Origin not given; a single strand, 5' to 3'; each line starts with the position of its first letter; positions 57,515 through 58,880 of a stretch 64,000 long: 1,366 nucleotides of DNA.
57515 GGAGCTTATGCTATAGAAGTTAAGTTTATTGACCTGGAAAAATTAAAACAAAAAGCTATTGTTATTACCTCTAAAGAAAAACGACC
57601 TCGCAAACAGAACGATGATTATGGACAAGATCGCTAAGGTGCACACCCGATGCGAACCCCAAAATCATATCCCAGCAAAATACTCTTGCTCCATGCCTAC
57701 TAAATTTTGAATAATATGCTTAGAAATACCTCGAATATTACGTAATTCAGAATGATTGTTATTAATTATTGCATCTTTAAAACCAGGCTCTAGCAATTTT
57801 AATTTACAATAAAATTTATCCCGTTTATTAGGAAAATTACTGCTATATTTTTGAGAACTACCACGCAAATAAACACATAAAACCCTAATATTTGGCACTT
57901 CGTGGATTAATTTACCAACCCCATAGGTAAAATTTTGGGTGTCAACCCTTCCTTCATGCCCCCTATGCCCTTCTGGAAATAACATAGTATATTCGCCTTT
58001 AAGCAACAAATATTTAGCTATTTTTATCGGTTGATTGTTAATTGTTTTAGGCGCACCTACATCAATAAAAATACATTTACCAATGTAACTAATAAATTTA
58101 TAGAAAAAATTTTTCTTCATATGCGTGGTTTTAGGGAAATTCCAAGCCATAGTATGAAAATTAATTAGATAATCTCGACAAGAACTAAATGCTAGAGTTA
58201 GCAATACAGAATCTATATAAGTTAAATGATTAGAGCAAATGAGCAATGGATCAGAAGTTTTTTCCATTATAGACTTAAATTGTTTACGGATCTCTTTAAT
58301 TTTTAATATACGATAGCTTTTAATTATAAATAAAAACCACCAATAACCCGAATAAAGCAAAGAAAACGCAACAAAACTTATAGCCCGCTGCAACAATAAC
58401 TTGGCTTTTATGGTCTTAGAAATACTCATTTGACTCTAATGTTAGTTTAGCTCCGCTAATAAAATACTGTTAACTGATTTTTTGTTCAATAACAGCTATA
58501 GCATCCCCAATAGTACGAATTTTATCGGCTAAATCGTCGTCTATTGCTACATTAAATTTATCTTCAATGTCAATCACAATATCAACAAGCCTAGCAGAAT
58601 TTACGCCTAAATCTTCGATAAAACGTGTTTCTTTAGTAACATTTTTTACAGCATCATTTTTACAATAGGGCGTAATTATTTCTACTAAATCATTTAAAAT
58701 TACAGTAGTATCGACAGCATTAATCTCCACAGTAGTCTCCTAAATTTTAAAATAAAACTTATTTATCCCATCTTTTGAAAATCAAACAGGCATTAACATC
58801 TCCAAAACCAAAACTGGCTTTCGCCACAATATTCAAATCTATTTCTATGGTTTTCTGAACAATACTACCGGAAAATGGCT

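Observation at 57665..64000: Dedicated type-II-FAS-like operon ending in a PlsC-type acyltransferase, with no reductases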

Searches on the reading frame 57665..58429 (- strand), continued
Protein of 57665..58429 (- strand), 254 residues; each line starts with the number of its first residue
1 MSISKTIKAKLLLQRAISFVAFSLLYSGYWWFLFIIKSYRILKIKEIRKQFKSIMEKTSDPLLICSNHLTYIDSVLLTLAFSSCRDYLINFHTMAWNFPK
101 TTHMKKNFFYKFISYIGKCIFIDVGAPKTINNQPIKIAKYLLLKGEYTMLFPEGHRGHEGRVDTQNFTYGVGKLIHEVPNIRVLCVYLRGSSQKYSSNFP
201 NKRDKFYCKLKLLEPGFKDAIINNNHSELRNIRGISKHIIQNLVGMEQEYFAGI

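Call 76: search_protein_representatives(alignment_id=A2)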
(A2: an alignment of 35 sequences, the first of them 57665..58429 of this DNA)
Query: 35 sequences, 251 profile positions. Proteins with E-value up to 0.001 (for the whole library): 1604; up to 1e-10: 307; up to 1e-30: 152. The best 150 are listed.
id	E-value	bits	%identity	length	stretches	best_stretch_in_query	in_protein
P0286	7.1e-103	359.3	-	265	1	1-249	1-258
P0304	2.2e-102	357.7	-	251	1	3-248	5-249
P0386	1.6e-91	322.2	-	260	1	8-249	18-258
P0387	1.2e-90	319.3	-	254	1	2-246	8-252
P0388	1.8e-87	308.9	-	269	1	9-247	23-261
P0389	1.5e-85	302.6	-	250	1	4-245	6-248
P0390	3.7e-85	301.3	-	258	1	3-246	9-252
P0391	4.4e-85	301.1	-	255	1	5-246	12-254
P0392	1.2e-84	299.7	-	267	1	4-246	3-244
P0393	1.3e-84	299.5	-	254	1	3-249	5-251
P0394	8.0e-84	296.9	-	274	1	5-247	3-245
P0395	4.4e-83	294.5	-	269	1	5-248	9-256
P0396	3.1e-82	291.7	-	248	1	4-249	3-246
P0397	1.3e-81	289.6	-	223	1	30-246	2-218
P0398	2.7e-81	288.6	-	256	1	8-248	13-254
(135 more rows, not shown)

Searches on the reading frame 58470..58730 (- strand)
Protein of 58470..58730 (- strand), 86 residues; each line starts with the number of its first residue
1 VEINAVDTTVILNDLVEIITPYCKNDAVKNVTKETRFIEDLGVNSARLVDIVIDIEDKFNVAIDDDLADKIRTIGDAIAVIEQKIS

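Call 3: search_protein_families(library=pfam, proteins=[window:58470-58730:-], max_evalue=0.01)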
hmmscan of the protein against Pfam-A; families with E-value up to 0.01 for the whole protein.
window:58470-58730:- (86 aa): 2 families
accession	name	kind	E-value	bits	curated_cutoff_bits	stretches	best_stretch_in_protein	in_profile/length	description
PF00550.31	PP-binding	-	5.9e-07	30.1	20.8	1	29-79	16-65/67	Phosphopantetheine attachment site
PF14573.12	PP-binding_2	-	0.0081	16.8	32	0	17-77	27-80/96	Acyl-carrier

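Call 4: search_protein_families(library=ncbifam, proteins=[window:58470-58730:-], max_evalue=0.01)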
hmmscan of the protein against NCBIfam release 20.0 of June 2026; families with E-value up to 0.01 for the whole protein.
window:58470-58730:- (86 aa): 17 families
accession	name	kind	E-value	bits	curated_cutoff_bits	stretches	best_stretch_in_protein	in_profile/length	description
NF002148.0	PRK00982.1-2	subfamily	3.2e-15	55.7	71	1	15-84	9-77/79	acyl carrier protein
TIGR00517.1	acyl_carrier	equivalog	2.7e-14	52.8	70.45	1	25-84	17-76/77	acyl carrier protein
NF002151.0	PRK00982.1-5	equivalog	4.8e-14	52.2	92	1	29-84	21-76/78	acyl carrier protein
NF002150.0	PRK00982.1-4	subfamily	2e-13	50.4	66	1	10-84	5-78/80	acyl carrier protein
NF002147.0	PRK00982.1-1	equivalog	1.1e-12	47.6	84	1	7-83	4-79/83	acyl carrier protein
NF009104.0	PRK12449.1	equivalog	5.4e-12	45.5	70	1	10-85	5-79/80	acyl carrier protein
NF040636.1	AcpM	exception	5.7e-12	45.5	146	1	11-83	6-77/93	meromycolate extension acyl carrier protein AcpM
NF002149.0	PRK00982.1-3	equivalog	1.2e-11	44.3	106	1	29-84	21-76/78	acyl carrier protein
NF006031.0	PRK08172.1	equivalog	1.8e-07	31.7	76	1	17-84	10-77/82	acyl carrier protein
NF004533.0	PRK05883.1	equivalog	5.9e-06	26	72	1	12-84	25-96/100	acyl carrier protein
NF005798.0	PRK07639.1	equivalog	7e-05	23.2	100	1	12-83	7-80/91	petrobactin biosynthesis protein AsbD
NF003757.0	PRK05350.1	equivalog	9.8e-05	22.4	65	1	11-84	7-79/83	acyl carrier protein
NF005079.0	PRK06508.1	equivalog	0.00012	22.4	83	1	12-63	5-55/93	acyl carrier protein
NF058660.1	cispen_ACP_AmcB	equivalog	0.00079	19.6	80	1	29-84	21-78/80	cispentacin biosynthesis acyl carrier protein AmcB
TIGR04069.1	ocin_ACP_rel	hypoth_equivalog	0.0022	18.4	70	1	15-66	9-60/77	peptide maturation system acyl carrier-related protein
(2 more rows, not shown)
